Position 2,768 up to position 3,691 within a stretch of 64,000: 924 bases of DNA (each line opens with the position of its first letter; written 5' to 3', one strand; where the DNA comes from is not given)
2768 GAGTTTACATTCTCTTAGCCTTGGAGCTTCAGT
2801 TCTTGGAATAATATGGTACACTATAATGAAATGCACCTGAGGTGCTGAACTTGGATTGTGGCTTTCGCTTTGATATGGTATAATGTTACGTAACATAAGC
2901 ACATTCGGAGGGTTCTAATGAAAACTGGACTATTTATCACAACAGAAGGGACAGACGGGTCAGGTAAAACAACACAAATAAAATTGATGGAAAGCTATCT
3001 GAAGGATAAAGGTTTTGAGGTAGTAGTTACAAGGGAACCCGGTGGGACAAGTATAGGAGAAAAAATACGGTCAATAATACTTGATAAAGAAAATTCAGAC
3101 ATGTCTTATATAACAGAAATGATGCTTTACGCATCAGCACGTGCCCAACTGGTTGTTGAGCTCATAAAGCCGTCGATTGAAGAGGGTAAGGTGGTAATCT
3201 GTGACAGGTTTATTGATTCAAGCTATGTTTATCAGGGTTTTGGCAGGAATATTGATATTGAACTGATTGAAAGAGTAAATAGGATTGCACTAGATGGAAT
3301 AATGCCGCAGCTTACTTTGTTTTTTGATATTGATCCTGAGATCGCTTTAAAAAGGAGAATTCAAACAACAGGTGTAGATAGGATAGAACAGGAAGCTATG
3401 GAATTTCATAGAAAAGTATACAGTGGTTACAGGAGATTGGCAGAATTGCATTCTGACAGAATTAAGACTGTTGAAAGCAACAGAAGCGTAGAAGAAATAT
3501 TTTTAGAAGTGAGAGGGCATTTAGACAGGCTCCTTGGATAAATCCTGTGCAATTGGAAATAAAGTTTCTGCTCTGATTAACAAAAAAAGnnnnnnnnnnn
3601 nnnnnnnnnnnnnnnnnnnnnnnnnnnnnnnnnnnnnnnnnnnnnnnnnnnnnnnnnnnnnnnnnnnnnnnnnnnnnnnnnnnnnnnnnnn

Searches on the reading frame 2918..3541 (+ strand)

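Call 72: search_protein_families(library=pfam, proteins=[window:2918-3541:+], max_evalue=0.001)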
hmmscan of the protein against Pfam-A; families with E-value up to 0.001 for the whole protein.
window:2918-3541:+ (207 aa): 3 families
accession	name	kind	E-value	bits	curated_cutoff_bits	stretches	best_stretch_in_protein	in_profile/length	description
PF02223.23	Thymidylate_kin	-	6.3e-52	176.4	27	1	10-194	2-181/185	Thymidylate kinase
PF13521.12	AAA_28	-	2.8e-06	28.1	27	1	10-174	5-149/164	AAA domain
PF13207.12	AAA_17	-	2.8e-05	24.9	27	1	11-158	2-130/136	AAA domain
